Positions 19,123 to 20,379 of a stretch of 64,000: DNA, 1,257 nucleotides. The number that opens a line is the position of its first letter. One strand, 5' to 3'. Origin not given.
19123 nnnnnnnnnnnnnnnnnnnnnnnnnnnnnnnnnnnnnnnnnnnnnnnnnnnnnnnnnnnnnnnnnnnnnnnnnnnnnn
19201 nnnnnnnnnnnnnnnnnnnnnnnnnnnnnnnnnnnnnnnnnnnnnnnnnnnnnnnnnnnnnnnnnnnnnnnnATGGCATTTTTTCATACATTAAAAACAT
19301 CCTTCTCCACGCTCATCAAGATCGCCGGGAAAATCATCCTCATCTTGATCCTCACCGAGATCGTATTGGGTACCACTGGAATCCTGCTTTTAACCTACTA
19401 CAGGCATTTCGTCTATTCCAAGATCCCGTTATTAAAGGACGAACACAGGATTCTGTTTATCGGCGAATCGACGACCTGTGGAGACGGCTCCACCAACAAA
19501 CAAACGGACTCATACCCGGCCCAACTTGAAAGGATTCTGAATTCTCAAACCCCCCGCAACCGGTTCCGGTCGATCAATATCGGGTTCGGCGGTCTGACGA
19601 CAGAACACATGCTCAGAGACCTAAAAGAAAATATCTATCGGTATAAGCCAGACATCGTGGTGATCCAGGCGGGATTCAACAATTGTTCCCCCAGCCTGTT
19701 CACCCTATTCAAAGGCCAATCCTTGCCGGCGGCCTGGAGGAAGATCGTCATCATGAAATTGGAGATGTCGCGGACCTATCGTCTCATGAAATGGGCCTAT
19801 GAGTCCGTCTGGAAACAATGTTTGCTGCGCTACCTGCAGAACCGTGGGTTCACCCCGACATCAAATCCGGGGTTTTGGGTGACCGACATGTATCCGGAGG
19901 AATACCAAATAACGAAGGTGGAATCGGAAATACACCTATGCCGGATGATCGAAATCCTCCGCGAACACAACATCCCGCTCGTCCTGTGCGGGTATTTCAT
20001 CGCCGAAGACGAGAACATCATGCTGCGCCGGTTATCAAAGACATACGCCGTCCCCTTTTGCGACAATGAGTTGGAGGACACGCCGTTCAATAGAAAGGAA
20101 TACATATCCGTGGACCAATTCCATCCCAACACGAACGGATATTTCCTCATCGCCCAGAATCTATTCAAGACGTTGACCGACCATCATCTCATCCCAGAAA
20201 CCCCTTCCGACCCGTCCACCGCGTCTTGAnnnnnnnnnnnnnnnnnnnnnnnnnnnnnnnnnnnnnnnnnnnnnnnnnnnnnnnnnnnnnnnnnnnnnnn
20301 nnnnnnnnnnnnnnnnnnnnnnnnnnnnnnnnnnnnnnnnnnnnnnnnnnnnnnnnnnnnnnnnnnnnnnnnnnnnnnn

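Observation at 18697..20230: Low-GC two-gene island (stand-alone CZB-domain protein and membrane-anchored SGNH hydrolase), with a slightly reduced-GC lone DmpG-like aldolase (20261-21232) next to it, inside a GC-rich chromosome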

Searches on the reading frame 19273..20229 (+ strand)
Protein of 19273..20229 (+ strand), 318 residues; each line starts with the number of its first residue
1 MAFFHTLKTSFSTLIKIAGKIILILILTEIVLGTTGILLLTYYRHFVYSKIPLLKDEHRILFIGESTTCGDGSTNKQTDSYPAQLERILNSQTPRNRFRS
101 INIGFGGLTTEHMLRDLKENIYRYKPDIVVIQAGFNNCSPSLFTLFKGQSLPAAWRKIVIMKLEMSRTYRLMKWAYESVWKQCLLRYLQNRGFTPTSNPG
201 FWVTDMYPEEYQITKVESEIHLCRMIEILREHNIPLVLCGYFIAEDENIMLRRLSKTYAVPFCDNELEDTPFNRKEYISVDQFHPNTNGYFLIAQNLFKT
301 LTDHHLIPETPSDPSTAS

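Call 6: search_protein_families(library=pfam, proteins=[window:19273-20229:+], max_evalue=0.01)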
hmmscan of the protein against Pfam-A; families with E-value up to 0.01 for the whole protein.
window:19273-20229:+ (318 aa): 3 families
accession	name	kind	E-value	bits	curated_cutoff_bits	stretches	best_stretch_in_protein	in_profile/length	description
PF13472.12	Lipase_GDSL_2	-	4.5e-15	57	32.9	1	62-290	1-176/178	GDSL-like Lipase/Acylhydrolase family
PF25182.1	NonGDSL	-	6.2e-07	29.4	80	1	58-136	28-105/220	Non-GDSL lipase-like family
PF00657.28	Lipase_GDSL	-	6.7e-07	30.1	23.6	1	60-295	1-206/208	GDSL-like Lipase/Acylhydrolase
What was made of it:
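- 19273..20229 (+): SGNH/GDSL hydrolase, 318 aa, with one N-terminal transmembrane helix (about residues 17-42) that contains an invariant Glu29. The catalytic residues are Ser66 (block I, GESTT), Gly104 (block II), Asn136 (block III), and Asp281 and His284 (block V). GC is 49.8% and GC3 0.69. Pfam Lipase_GDSL_2: E 4.5e-15 (call 6).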

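Call 7: search_protein_families(library=ncbifam, proteins=[window:19273-20229:+], max_evalue=0.01)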
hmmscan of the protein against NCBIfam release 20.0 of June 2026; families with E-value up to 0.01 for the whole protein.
window:19273-20229:+ (318 aa): 2 families
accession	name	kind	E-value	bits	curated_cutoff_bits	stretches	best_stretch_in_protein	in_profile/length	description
NF042968.1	AcxylEst_AxeA1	equivalog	3.7e-05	22.2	700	1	56-289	273-451/459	acetylxylan esterase AxeA1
NF007819.1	PRK10528.1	equivalog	0.001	18.8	270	0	60-138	31-105/210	multifunctional acyl-CoA thioesterase I/protease I/lysophospholipase L1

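Call 8: find_encoding_contigs(protein=window:19273-20229:+, flank=10000, max_places=6)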
Protein window:19273-20229:+ (318 aa): 6 contigs read that carry it; 4 places shown.
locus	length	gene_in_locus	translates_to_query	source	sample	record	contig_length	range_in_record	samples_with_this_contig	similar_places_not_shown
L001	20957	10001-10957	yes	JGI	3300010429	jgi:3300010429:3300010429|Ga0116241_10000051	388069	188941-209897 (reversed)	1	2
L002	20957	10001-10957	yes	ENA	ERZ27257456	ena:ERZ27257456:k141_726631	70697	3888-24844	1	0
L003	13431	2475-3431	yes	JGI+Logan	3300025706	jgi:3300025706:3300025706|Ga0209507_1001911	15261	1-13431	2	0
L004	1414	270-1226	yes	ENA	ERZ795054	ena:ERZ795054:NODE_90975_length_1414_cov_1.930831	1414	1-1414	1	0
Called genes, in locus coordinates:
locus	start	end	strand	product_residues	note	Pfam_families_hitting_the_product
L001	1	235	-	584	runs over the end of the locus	-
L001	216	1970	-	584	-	-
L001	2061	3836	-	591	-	-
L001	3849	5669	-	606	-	-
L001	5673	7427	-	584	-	-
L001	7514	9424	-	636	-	PF07715:Plug, PF00593:TonB_dep_Rec_b-barrel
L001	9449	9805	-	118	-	PF13682:CZB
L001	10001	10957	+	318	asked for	PF00657:Lipase_GDSL (weak), PF25182:NonGDSL (weak), PF13472:Lipase_GDSL_2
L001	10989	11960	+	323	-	PF00682:HMGL-like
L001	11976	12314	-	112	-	PF04977:DivIC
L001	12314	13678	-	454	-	PF03952:Enolase_N, PF00113:Enolase_C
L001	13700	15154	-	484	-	PF02878:PGM_PMM_I, PF02879:PGM_PMM_II, PF02880:PGM_PMM_III, PF00408:PGM_PMM_IV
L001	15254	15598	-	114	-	PF02641:DUF190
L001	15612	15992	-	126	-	PF02537:CRCB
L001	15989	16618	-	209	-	PF00551:Formyl_trans_N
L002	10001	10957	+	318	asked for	PF00657:Lipase_GDSL (weak), PF25182:NonGDSL (weak), PF13472:Lipase_GDSL_2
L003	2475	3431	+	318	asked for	PF00657:Lipase_GDSL (weak), PF25182:NonGDSL (weak), PF13472:Lipase_GDSL_2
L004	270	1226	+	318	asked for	PF00657:Lipase_GDSL (weak), PF25182:NonGDSL (weak), PF13472:Lipase_GDSL_2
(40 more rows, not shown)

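Call 10: find_homologous_proteins(query=window:19273-20229:+)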
Query window:19273-20229:+ (318 aa): 10 proteins with E <= 0.001 among 1070 candidates.
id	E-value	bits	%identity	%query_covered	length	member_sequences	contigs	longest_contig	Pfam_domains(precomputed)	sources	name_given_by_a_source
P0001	2.8e-216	734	100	100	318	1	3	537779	PF25182.2,PF13472.13,PF00657.29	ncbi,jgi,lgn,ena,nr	ncbi:MAG TPA: SGNH/GDSL hydrolase family protein [Elusimicrobiota bacterium]|nr:SGNH/GDSL hydrolase 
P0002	4.7e-12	63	39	40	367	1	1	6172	PF25182.2,PF13472.13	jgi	jgi:lysophospholipase L1-like esterase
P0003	7.7e-12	63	29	92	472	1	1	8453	PF04311.21,PF13472.13,PF00657.29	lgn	-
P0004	8.8e-12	63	36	48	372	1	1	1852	PF25182.2,PF13472.13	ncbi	-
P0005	4.3e-9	54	45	29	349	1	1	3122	PF25182.2,PF13472.13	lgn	-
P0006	9.6e-9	53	36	41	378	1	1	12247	PF25182.2,PF13472.13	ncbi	-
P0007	2.6e-8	51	42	27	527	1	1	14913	PF25063.1,PF05843.21,PF13431.13,PF23914.2,PF13414.13,PF25058.2,PF13176.13,PF13428.13,PF13374.13,PF14559.13,PF00515.35,PF22860.3,PF25182.2,PF13424.13,PF28559.1,PF13432.13,PF13472.13,PF13181.13,PF07719.24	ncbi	-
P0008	2.7e-8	51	40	33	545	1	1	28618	PF25063.1,PF13431.13,PF13414.13,PF25058.2,PF13176.13,PF13428.13,PF13374.13,PF14559.13,PF11846.15,PF00515.35,PF12895.14,PF13424.13,PF21033.5,PF13432.13,PF13181.13,PF07719.24,PF13174.13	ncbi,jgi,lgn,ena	-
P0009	3.3e-8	51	44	25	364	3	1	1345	PF25182.2,PF13472.13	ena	-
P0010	8.5e-8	49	33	54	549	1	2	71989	PF14559.13,PF25182.2,PF13432.13,PF13428.13,PF13472.13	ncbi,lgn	-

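Call 19: search_protein_representatives(protein=window:19273-20229:+)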
Query: 318 residues. Proteins with E-value up to 0.001 (for the whole library): 4354; up to 1e-10: 342; up to 1e-30: 5. The best 150 are listed.
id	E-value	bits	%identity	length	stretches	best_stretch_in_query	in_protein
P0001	8.9e-217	734.3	100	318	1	1-318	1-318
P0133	3.3e-41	157.6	38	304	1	18-312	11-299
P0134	5.9e-40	153.4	35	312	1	16-315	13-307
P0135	1.7e-35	138.8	36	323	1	18-315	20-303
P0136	2.1e-33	131.9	32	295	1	20-309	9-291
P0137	1.8e-27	112.4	31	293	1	20-307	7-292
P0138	1.5e-24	102.8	32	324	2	21-176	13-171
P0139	2.5e-23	98.8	33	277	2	21-136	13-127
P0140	2.7e-23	98.7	30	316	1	21-304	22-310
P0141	8.1e-23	97.2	30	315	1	21-306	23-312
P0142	1.8e-22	96.0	29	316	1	16-313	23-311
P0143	2.7e-22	95.4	28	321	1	15-315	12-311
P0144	2.5e-21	92.3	36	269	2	40-142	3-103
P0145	4.0e-21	91.6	28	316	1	20-307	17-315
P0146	1.9e-20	89.3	29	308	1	15-307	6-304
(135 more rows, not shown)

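Call 29: list_cluster_members(proteins=[P0133, P0134, P0135, P0136, P0137, P0140, P0141])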
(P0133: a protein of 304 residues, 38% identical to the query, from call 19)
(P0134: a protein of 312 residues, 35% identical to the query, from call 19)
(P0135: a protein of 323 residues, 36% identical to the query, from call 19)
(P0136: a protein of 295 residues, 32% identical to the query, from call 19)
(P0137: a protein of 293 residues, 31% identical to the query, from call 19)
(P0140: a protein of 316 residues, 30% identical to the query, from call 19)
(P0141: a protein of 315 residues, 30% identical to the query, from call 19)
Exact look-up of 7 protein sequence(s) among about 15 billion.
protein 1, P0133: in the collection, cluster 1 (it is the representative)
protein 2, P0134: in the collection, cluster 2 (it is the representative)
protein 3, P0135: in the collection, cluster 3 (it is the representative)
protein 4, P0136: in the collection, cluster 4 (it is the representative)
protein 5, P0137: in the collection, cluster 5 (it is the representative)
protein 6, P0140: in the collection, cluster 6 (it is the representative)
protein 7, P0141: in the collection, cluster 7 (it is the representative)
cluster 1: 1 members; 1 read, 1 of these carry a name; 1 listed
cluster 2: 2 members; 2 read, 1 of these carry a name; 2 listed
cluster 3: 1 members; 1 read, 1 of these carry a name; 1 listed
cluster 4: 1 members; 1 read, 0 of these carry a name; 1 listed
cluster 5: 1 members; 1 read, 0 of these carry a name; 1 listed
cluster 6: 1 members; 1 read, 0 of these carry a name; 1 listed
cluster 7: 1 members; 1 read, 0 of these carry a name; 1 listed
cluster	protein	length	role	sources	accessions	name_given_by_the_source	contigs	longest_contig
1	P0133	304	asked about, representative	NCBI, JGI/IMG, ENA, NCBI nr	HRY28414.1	MAG TPA: GDSL-type esterase/lipase family protein [Elusimicrobiota bacterium] | GDSL-type esterase/lipase family protein [Elusimicrobiota bacterium]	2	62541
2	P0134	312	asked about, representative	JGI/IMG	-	-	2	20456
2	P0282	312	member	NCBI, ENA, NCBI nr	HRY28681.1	MAG TPA: GDSL-type esterase/lipase family protein [Elusimicrobiota bacterium] | GDSL-type esterase/lipase family protein [Elusimicrobiota bacterium]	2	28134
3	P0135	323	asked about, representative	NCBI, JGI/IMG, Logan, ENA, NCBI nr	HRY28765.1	MAG TPA: SGNH/GDSL hydrolase family protein [Elusimicrobiota bacterium] | SGNH/GDSL hydrolase family protein [Elusimicrobiota bacterium]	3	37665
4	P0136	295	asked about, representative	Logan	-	-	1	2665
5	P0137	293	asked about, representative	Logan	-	-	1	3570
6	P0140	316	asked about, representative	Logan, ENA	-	-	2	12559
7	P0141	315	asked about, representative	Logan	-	-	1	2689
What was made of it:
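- The nearest relatives of CZB and SGNH are Elusimicrobia, with a clear E-value gap to the rest (3e-41 to 2e-35 against 1e-24 or weaker; calls 19, 29).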

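Call 30: list_cluster_members(proteins=[P0001, P0131, P0011, P0132, P0013])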
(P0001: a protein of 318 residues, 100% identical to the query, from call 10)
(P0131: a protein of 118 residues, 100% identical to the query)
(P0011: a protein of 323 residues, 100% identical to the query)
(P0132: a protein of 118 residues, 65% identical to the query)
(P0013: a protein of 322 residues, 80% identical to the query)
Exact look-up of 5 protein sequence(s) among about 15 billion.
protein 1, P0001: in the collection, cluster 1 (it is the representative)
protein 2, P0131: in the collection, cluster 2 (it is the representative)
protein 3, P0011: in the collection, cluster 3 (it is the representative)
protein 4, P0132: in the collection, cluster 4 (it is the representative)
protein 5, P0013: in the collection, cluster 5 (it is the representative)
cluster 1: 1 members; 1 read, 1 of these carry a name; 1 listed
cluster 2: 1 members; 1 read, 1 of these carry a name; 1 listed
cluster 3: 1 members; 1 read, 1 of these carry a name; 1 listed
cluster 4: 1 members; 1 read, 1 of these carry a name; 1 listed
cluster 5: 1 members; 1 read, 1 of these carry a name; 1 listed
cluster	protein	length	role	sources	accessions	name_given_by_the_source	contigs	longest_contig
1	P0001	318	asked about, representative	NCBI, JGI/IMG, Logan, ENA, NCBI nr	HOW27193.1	MAG TPA: SGNH/GDSL hydrolase family protein [Elusimicrobiota bacterium] | SGNH/GDSL hydrolase family protein [Elusimicrobiota bacterium]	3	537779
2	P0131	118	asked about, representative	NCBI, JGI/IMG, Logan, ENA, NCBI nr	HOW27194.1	MAG TPA: CZB domain-containing protein [Elusimicrobiota bacterium] | CZB domain-containing protein [Elusimicrobiota bacterium]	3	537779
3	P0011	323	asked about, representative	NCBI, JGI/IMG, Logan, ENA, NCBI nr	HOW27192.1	MAG TPA: aldolase catalytic domain-containing protein [Elusimicrobiota bacterium] | aldolase catalytic domain-containing protein [Elusimicrobiota bacterium]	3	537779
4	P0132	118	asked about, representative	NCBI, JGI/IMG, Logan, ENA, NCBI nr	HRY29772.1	MAG TPA: CZB domain-containing protein [Elusimicrobiota bacterium] | CZB domain-containing protein [Elusimicrobiota bacterium]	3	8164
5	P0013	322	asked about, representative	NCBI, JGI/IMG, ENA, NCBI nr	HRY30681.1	MAG TPA: aldolase catalytic domain-containing protein [Elusimicrobiota bacterium] | aldolase catalytic domain-containing protein [Elusimicrobiota bacterium]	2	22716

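Call 31: find_encoding_contigs(protein=P0133, flank=8000, max_places=2)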
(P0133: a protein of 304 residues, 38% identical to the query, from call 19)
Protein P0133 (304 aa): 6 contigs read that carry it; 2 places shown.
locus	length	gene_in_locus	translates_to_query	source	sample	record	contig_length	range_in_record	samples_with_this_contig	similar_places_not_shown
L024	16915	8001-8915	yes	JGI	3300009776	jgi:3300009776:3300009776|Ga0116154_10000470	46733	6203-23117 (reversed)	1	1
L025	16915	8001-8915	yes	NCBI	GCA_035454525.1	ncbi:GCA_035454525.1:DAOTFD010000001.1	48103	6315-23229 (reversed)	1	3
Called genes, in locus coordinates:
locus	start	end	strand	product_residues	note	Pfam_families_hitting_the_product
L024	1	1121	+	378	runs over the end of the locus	-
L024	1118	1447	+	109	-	PF07238:PilZ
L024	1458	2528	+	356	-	PF27233:MJ0711_N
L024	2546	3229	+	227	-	PF00072:Response_reg, PF00486:Trans_reg_C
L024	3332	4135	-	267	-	-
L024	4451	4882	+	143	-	PF05635:23S_rRNA_IVP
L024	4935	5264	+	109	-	PF00829:Ribosomal_L21p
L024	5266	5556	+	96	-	PF01016:Ribosomal_L27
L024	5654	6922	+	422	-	PF01018:GTP1_OBG, PF01926:MMR_HSR1, PF02421:FeoB_N, PF09269:DUF1967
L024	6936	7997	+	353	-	PF00696:AA_kinase, PF01472:PUA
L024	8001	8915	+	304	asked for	PF25182:NonGDSL, PF00657:Lipase_GDSL (faint), PF13472:Lipase_GDSL_2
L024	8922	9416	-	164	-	PF00881:Nitroreductase, PF14512:TM1586_NiRdase (weak), PF00881:Nitroreductase (weak)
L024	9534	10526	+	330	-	PF01904:DUF72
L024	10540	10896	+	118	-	-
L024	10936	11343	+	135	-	PF19335:HMBD (weak)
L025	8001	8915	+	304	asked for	PF25182:NonGDSL, PF00657:Lipase_GDSL (faint), PF13472:Lipase_GDSL_2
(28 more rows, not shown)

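Call 46: search_solved_structures(query=A1, max_evalue=0.01, show_alignments=1)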
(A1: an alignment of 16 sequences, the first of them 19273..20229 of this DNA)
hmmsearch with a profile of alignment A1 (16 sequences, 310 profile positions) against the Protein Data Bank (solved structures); distinct sequences matched with E-value up to 0.01: 65 (the best 60 are shown).
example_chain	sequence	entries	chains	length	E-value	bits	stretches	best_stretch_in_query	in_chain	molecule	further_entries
9otv_A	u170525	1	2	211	1.1e-17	67.5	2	56-134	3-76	Lysophospholipase L1-like esterase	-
9hi6_A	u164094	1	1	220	2.7e-17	66.2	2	100-157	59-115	FI6-focused design_04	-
4iyj_A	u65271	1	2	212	8.3e-16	61.3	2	215-298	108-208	GDSL-like protein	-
3p94_A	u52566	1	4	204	1.7e-15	60.2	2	211-298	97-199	GDSL-like Lipase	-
4oap_A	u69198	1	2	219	1e-14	57.6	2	56-146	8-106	Acetyl xylan esterase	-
3w7v_A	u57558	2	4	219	1.1e-14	57.6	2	56-146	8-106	Acetyl xylan esterase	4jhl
5bn1_A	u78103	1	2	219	1.1e-14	57.6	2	56-146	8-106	Acetyl xylan esterase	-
4oao_A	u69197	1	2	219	1.5e-14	57.1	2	56-146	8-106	Acetyl xylan esterase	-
4ppy_A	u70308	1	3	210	4.3e-14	55.6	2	215-300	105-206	Putative acylhydrolase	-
4jj4_A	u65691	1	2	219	1.3e-13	54.1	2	56-146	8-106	Acetyl xylan esterase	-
4jko_A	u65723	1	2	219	1.3e-13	54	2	57-146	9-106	Acetyl xylan esterase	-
5jd3_A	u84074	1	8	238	2.2e-13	53.3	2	206-293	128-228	LAE5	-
6hfz_A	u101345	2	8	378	4.7e-13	52.2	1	44-144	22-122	GDSL-like protein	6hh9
3rjt_A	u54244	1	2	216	4.9e-13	52.2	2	57-138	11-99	Lipolytic protein G-D-S-L family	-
9hi4_C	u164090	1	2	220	6.6e-13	51.7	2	100-152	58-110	FI6-focused design_03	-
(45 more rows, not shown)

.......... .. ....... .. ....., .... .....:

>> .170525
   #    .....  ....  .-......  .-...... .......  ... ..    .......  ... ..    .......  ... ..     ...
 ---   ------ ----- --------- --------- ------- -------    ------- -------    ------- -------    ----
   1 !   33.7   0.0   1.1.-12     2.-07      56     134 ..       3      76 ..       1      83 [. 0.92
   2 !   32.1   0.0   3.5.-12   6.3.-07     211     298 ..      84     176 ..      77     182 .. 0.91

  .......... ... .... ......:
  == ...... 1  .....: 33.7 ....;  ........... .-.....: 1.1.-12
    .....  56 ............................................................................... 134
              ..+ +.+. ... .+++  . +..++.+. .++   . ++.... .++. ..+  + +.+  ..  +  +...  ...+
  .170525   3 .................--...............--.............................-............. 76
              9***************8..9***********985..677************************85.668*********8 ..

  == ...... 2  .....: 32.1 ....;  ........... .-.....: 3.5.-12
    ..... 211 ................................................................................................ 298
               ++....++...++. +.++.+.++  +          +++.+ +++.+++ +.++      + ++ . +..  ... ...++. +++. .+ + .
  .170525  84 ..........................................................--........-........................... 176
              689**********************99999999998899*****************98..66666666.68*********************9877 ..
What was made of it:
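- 19273..20229 (+): The nearest solved relatives are generic esterases and acetyl-xylan esterases (call 46).
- On Glycan/peptidoglycan O-acetyl esterases and transferases (Ape1, PatB, AlgX/AlgJ, OafB SGNH domains): Generic esterases score far better (call 46).
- Closest known: SGNH/GDSL hydrolases. Same: Profile E-values of 1e-17 to 1e-14 (call 46).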

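Call 53: find_related_loci(query=A1, collection=genome_contigs, flank=10000)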
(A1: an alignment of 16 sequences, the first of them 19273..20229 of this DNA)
Query A1 (318 aa) in genome_contigs; peptide patterns used: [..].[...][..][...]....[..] (x = any residue, [..] = any of these).
437 stretches matched a pattern; 399 encode a relative of the query (tblastn E <= 1e-3); the best 80 are kept; 80 distinct loci.
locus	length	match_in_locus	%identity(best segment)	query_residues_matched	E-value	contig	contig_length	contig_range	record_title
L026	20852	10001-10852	33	20-317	5e-42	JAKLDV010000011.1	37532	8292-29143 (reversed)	MAG: Elusimicrobia bacterium isolate RA.bin118 RA.bin118_11, whole genome shotgun sequence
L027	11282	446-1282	35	34-317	2e-41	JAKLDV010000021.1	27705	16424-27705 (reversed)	MAG: Elusimicrobia bacterium isolate RA.bin118 RA.bin118_21, whole genome shotgun sequence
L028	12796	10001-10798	31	58-307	4e-22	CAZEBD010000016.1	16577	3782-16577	MAG TPA_asm: uncultured Planctomycetales bacterium isolate SRP192927_co7_238 genome assembly, contig: NODE_6499_length_1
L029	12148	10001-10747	27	59-307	1e-19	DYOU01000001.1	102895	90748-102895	MAG TPA_asm: Candidatus Elulimicrobium sp. isolate SulCav_GS09_5_2_46_18 SulCav_GS09_5_88_length_102895_cov_9_597375, wh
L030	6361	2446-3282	27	6-307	9e-19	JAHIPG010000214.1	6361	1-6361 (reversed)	MAG: Nanoarchaeota archaeon isolate KR13_S3.mb.5 KR13_S3.mb.5_k141_360112, whole genome shotgun sequence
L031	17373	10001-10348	39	21-142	3e-18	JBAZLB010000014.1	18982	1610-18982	MAG: Candidatus Omnitrophota bacterium isolate SO_2017_LW4_158 scaffold_5732_c1_LW137-91_2017, whole genome shotgun sequ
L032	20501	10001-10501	34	2-179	5e-18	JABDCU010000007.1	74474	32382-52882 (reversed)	MAG: Candidatus Omnitrophota bacterium isolate BWMinControl_Nextera19_MAG3 3300020833.a:Ga0206995_1007, whole genome sho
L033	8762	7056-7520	37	21-171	7e-18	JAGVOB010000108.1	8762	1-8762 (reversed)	MAG: Candidatus Omnitrophota bacterium isolate DeMMO3_15 c_000000015018, whole genome shotgun sequence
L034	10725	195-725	35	4-176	1e-17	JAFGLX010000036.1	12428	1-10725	MAG: Candidatus Omnitrophota bacterium isolate Zod_Metabat.422 k87_3006948, whole genome shotgun sequence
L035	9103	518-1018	31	2-179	2e-17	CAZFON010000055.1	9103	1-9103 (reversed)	MAG TPA_asm: uncultured Planctomycetales bacterium isolate binchicken_co50_257 genome assembly, contig: NODE_9947_length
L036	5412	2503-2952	34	21-182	3e-17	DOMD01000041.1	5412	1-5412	MAG TPA_asm: Candidatus Omnitrophota bacterium isolate UBA12090 contig_33766, whole genome shotgun sequence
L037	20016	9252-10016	27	17-260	3e-17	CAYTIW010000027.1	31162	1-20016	MAG TPA_asm: uncultured Planctomycetales bacterium isolate binchicken_co115_236 genome assembly, contig: NODE_2420_lengt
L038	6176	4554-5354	27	20-298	4e-17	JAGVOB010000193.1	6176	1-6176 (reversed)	MAG: Candidatus Omnitrophota bacterium isolate DeMMO3_15 c_000000088538, whole genome shotgun sequence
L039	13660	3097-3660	31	25-233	1e-16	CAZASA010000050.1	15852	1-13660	MAG TPA_asm: uncultured Planctomycetales bacterium isolate binchicken_co241_31 genome assembly, contig: NODE_3589_length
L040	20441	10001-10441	33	7-148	1e-16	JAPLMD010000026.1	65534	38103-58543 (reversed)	MAG: Candidatus Omnitrophota bacterium isolate LacPavin_0920_SED5_MAG_41_13 LacPavin_0920_SED5_scaffold_932297, whole ge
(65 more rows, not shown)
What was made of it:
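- The wider SGNH family is commonest in low-GC Omnitrophota and Planctomycetes MAGs (call 53). More distant SGNH relatives are mostly in Omnitrophota and Planctomycetales MAGs (call 53).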
